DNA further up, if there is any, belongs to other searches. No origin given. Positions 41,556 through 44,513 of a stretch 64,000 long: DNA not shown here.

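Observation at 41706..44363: Stand-alone 885-aa metallophosphoesterase-GAF protein: candidate nucleotide-signal-sensing immune or counter-immune factor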

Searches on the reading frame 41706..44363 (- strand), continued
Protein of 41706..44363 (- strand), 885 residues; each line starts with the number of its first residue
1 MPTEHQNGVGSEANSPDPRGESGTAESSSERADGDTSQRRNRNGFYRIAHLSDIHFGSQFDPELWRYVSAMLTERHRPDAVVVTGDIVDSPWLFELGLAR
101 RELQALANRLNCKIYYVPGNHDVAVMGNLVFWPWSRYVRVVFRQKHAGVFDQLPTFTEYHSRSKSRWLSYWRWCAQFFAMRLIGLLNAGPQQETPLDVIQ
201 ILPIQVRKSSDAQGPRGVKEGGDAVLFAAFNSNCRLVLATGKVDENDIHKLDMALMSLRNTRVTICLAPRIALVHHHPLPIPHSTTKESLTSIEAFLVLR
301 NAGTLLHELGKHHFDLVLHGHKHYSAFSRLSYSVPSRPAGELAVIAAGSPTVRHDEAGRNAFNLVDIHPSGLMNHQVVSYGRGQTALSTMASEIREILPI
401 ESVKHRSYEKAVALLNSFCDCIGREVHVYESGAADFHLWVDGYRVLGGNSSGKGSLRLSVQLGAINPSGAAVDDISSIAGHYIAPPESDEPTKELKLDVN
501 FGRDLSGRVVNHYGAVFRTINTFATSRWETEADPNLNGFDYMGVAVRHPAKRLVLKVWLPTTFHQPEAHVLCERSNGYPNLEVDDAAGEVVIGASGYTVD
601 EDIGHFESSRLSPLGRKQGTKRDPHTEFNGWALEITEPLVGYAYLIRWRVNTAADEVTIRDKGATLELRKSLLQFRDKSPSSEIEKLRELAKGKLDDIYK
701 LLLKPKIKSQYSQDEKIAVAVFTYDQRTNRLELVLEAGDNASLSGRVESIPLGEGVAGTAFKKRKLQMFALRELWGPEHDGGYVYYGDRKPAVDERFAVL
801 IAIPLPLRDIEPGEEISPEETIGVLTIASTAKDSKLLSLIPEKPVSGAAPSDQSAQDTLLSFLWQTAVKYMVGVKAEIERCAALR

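Call 37: find_encoding_contigs(protein=P0012, flank=10000, max_places=1)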
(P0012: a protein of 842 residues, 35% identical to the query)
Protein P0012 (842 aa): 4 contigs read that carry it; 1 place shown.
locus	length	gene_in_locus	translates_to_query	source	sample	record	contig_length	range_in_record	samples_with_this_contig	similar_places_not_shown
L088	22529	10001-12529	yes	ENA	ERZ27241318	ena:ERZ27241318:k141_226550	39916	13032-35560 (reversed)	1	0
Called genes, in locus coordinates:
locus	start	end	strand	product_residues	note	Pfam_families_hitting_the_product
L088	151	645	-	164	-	PF06983:3-dmu-9_3-mt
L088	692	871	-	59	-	-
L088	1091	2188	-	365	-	PF01370:Epimerase (faint)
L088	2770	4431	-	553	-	PF01565:FAD_binding_4, PF04030:ALO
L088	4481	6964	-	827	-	PF00732:GMC_oxred_N, PF05199:GMC_oxred_C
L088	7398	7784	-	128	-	PF00665:rve, PF13683:rve_3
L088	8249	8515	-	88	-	PF01527:HTH_Tnp_1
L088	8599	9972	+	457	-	-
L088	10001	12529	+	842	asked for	PF00149:Metallophos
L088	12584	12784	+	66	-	-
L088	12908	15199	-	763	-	PF04185:Phosphoesterase, PF05506:PLipase_C_C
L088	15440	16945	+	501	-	PF07719:TPR_2 (faint), PF13176:TPR_7 (faint), PF13428:TPR_14 (faint), PF13431:TPR_17 (faint), PF23914:TPR_CcmH_CycH (weak), PF14559:TPR_19, PF00685:Sulfotransfer_1, PF13469:Sulfotransfer_3, +1 more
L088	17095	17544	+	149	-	PF04828:GFA (weak)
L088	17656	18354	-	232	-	-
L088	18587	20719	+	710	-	PF07676:PD40 (faint), PF26549:Tricorn_N, PF26550:Tricorn_2nd (faint), PF26549:Tricorn_N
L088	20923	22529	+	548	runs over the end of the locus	PF13360:PQQ_2 (faint)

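Call 38: find_encoding_contigs(protein=P0046, flank=10000, max_places=1)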
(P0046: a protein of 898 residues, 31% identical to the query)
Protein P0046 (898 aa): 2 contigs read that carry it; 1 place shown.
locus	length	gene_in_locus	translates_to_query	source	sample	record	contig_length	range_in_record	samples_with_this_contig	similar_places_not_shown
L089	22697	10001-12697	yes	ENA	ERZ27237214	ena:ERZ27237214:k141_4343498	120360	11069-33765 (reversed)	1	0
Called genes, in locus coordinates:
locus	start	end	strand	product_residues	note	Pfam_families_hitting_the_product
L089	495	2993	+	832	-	-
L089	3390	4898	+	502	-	-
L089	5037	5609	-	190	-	PF11848:DUF3368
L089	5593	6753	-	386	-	PF12844:HTH_19 (weak), PF13560:HTH_31, PF01381:HTH_3, PF06114:Peptidase_M78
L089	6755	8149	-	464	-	-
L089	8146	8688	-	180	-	-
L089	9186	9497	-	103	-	PF12973:Cupin_7, PF07883:Cupin_2 (weak)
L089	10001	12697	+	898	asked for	PF00149:Metallophos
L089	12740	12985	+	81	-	-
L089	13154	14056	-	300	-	-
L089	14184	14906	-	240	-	-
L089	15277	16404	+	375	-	-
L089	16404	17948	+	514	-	PF27295:Y4kD_C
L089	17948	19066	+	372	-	PF00753:Lactamase_B (faint)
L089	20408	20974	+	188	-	PF00440:TetR_N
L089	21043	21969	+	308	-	PF00106:adh_short, PF08659:KR, PF13561:adh_short_C2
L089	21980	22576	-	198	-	PF00440:TetR_N, PF21993:TetR_C_13_2 (weak)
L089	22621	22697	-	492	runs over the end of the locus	PF02321:OEP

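Call 39: find_encoding_contigs(protein=P0052, flank=10000, max_places=1)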
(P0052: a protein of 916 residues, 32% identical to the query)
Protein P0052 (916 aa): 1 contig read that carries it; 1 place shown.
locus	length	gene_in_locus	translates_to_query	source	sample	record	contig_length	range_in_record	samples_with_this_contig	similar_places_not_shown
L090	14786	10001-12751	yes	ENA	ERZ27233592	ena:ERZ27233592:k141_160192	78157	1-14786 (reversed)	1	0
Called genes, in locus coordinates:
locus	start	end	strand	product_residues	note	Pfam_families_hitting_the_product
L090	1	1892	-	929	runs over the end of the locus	PF07715:Plug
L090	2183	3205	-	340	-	PF02685:Glucokinase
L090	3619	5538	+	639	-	PF02685:Glucokinase, PF01418:HTH_6, PF01380:SIS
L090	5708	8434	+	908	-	PF00809:Pterin_bind, PF02607:B12-binding_2, PF02310:B12-binding, PF02965:Met_synt_B12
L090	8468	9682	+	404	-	PF00144:Beta-lactamase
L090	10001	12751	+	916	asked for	PF00149:Metallophos, PF12850:Metallophos_2 (faint)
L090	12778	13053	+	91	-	-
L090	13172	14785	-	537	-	?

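Call 61: search_protein_families(library=pfam, proteins=[L002:3962-4225:+, L087:12515-12727:+, L090:12778-13053:+, L004:12513-12806:+], max_evalue=1)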
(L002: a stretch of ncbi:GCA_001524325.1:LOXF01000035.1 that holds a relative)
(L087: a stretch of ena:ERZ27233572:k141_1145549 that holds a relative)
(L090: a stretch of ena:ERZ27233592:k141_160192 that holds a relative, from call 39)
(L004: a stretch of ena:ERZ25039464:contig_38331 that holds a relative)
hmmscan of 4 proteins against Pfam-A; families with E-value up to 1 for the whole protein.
L002:3962-4225:+ (87 aa): 1 family
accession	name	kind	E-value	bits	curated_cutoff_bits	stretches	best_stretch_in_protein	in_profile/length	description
PF09009.16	Exotox-A_cataly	-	0.02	14.9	25.9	1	7-52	81-126/177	Exotoxin A catalytic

L087:12515-12727:+ (70 aa): 0 families

L090:12778-13053:+ (91 aa): 0 families

L004:12513-12806:+ (97 aa): 0 families

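Call 62: search_protein_families(library=ncbifam, proteins=[P0089, P0090, P0093, P0100, P0064, P0066, P0077, P0083, P0002, P0040], max_evalue=0.00001)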
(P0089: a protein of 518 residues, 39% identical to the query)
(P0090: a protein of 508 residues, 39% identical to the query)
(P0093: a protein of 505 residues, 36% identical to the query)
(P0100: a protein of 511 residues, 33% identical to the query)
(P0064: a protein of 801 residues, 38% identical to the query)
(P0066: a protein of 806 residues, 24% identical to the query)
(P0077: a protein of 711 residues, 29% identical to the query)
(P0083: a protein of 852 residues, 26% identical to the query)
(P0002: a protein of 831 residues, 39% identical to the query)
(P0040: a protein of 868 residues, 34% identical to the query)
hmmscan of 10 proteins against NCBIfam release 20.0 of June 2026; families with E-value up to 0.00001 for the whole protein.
P0089 (518 aa): 4 families
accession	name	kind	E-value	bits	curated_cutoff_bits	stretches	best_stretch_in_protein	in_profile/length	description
NF053862.1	DS9_1_antiphage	equivalog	6.7e-20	71.4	420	2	224-328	183-304/486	anti-phage phosphoesterase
TIGR00619.1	sbcd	subfamily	2.6e-10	40.5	77.65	1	236-323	2-97/252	exonuclease subunit SbcD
TIGR04123.1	P_estr_lig_assc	hypoth_equivalog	1.8e-08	34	150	1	227-316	13-111/207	ligase-associated DNA damage response endonuclease PdeM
NF008359.0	PRK11148.1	equivalog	5.4e-07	29.4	225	1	266-401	54-170/275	3',5'-cyclic-AMP phosphodiesterase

P0090 (508 aa): 4 families
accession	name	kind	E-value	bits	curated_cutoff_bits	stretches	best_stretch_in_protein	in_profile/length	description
NF053862.1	DS9_1_antiphage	equivalog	1.9e-20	73.1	420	2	202-296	181-292/486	anti-phage phosphoesterase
TIGR04123.1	P_estr_lig_assc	hypoth_equivalog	5.1e-07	29.3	150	1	210-295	16-111/207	ligase-associated DNA damage response endonuclease PdeM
TIGR00619.1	sbcd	subfamily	5.5e-07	29.6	77.65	1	216-299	2-93/252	exonuclease subunit SbcD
NF008206.2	PRK10966.1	equivalog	5.5e-06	25.7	450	1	216-294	2-87/380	exonuclease subunit SbcD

P0093 (505 aa): 4 families
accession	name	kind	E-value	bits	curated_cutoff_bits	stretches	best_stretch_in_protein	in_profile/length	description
NF053862.1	DS9_1_antiphage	equivalog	2.3e-18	66.3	420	2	208-296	187-292/486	anti-phage phosphoesterase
NF008206.2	PRK10966.1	equivalog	2.3e-07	30.3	450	1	216-294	2-87/380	exonuclease subunit SbcD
TIGR00619.1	sbcd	subfamily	3.5e-07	30.3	77.65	1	216-300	2-94/252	exonuclease subunit SbcD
TIGR04123.1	P_estr_lig_assc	hypoth_equivalog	4e-07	29.6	150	1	214-301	20-118/207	ligase-associated DNA damage response endonuclease PdeM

P0100 (511 aa): 3 families
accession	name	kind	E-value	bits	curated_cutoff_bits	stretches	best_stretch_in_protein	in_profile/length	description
NF053862.1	DS9_1_antiphage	equivalog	5.5e-19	68.4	420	2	214-300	189-292/486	anti-phage phosphoesterase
TIGR00619.1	sbcd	subfamily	5.2e-09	36.3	77.65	1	220-302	2-92/252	exonuclease subunit SbcD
NF053861.1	DS8_antiphage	equivalog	7e-07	27.4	790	0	223-298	1-86/994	anti-phage protein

P0064 (801 aa): 3 families
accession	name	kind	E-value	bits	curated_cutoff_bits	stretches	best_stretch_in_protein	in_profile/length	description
NF053862.1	DS9_1_antiphage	equivalog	3.1e-18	65.9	420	1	203-312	360-472/486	anti-phage phosphoesterase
NF053861.1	DS8_antiphage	equivalog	1.4e-08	33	790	1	23-103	1-87/994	anti-phage protein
NF033458.1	lipid_A_LpxG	equivalog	4.2e-08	32.9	350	1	19-83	45-109/321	UDP-2,3-diacylglucosamine diphosphatase LpxG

P0066 (806 aa): 2 families
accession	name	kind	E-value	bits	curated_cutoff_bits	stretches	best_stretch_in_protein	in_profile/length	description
NF053862.1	DS9_1_antiphage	equivalog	1.7e-15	56.9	420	2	236-322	383-477/486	anti-phage phosphoesterase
NF053861.1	DS8_antiphage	equivalog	1.9e-10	39.1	790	1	23-106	1-89/994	anti-phage protein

P0077 (711 aa): 5 families
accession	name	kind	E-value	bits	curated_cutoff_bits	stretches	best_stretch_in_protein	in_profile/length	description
NF053862.1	DS9_1_antiphage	equivalog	2.9e-18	66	420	1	148-258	360-473/486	anti-phage phosphoesterase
NF053861.1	DS8_antiphage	equivalog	4.4e-10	38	790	1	8-77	1-85/994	anti-phage protein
NF033458.1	lipid_A_LpxG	equivalog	2.5e-08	33.6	350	1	2-77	43-119/321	UDP-2,3-diacylglucosamine diphosphatase LpxG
NF008359.0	PRK11148.1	equivalog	1.4e-07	31.3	225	0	3-80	14-100/275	3',5'-cyclic-AMP phosphodiesterase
TIGR00619.1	sbcd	subfamily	2.6e-06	27.4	77.65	1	5-82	2-92/252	exonuclease subunit SbcD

P0083 (852 aa): 3 families
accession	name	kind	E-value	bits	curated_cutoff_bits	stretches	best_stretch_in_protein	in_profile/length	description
NF053862.1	DS9_1_antiphage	equivalog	3.3e-20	72.4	420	2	317-408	374-471/486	anti-phage phosphoesterase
NF053861.1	DS8_antiphage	equivalog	2.7e-09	35.3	790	1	7-86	1-85/994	anti-phage protein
TIGR00619.1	sbcd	subfamily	1.6e-06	28.2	77.65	1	4-92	2-93/252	exonuclease subunit SbcD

P0002 (831 aa): 2 families
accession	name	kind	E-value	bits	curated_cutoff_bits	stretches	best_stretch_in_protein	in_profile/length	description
NF053862.1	DS9_1_antiphage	equivalog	1e-16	60.8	420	1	180-302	356-477/486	anti-phage phosphoesterase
TIGR00619.1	sbcd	subfamily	2.5e-06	27.5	77.65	1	13-90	1-88/252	exonuclease subunit SbcD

P0040 (868 aa): 2 families
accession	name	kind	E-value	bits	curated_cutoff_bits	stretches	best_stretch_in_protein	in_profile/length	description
NF053862.1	DS9_1_antiphage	equivalog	3.7e-20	72.2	420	1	189-310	362-482/486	anti-phage phosphoesterase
NF008460.0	PRK11340.1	equivalog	2.9e-06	26.9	188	1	11-99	45-129/271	phosphodiesterase YaeI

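Call 88: search_dna_similar(query=window:41706-44363:-, collection=phages, mode=protein, max_rows=10)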
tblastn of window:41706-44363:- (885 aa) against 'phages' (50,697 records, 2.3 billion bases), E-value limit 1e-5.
No match.

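Call 89: search_dna_similar(query=window:41706-44363:-, collection=plasmids, mode=protein, max_rows=12)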
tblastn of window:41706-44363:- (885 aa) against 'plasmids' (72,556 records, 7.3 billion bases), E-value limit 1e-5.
Records with a match: 1; places in all: 1; records where one place covers at least 80% of the query: 0.
Best place of each record, by identity: <60% 1.
By first word of the organism name: Qingshengfaniella 1.
By predicted mobility (MOB-suite, as given by PLSDB): non-mobilizable 1.
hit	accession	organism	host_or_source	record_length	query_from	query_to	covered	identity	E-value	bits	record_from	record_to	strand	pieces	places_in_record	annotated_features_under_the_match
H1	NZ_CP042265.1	Qingshengfaniella alkalisoli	cell culture,saline soil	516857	19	137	13%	36.0%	7e-6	58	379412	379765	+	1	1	metallophosphoesterase | diacylglycerol kinase family protein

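Call 91: fold_search(model_id=the predicted structure, library=viral)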
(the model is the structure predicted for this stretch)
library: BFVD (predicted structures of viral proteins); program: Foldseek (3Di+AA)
matches with E <= 10: 699; with E <= 0.001: 42
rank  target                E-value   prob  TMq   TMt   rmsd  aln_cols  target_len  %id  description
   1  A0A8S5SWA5            1.9e-09  1.00  0.24  0.40  15.6       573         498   11  Calcineurin-like phosphoesterase [virus sp. ctoC338]
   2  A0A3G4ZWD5            1.7e-08  1.00  0.24  0.45   8.6       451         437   11  Uncharacterized protein [Faunusvirus sp.]
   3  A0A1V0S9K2            3.4e-07  1.00  0.20  0.62   7.2       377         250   10  Calcineurin-like phosphoesterase domain-containing protein [Catovirus CTV1]
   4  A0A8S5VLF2            3.4e-07  1.00  0.21  0.25   9.5       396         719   14  (no name in the UniProt tables at hand)
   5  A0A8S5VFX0            3.6e-07  1.00  0.22  0.25   9.4       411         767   10  Metallophosphatase domain protein [Siphoviridae sp. ctNHj22]
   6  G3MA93                9.0e-07  1.00  0.21  0.22   8.7       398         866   10  Gp352 [Bacillus phage G]
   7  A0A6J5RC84            9.4e-07  1.00  0.18  0.34  16.7       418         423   14  MPP_superfamily domain containing protein [uncultured Caudovirales phage]
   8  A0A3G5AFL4            2.5e-06  1.00  0.20  0.37  13.7       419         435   10  PhoD-like phosphatase metallophosphatase domain-containing protein [Solivirus sp.]
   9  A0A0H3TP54            2.8e-06  1.00  0.20  0.63   9.2       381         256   12  (no name in the UniProt tables at hand)
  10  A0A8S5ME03            3.4e-06  1.00  0.19  0.43  15.6       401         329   13  DNA repair exonuclease [Siphoviridae sp. ctYh54]
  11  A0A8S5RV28            3.6e-06  1.00  0.20  0.40   8.8       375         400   12  Putative DNA double strand break repair [Siphoviridae sp. ctHip2]
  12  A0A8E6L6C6            4.0e-06  1.00  0.23  0.30   9.3       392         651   11  (no name in the UniProt tables at hand)
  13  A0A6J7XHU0            4.0e-06  1.00  0.17  0.38  12.4       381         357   12  Calcineurin-like phosphoesterase domain, ApaH type [uncultured Caudovirales phage]
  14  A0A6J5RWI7            6.9e-06  1.00  0.18  0.34  10.9       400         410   14  Calcineurin-like phosphoesterase domain-containing protein [uncultured Caudovirales phage]
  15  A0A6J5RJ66            7.6e-06  1.00  0.20  0.40   7.3       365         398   14  SbcD DNA repair exonuclease [uncultured Caudovirales phage]
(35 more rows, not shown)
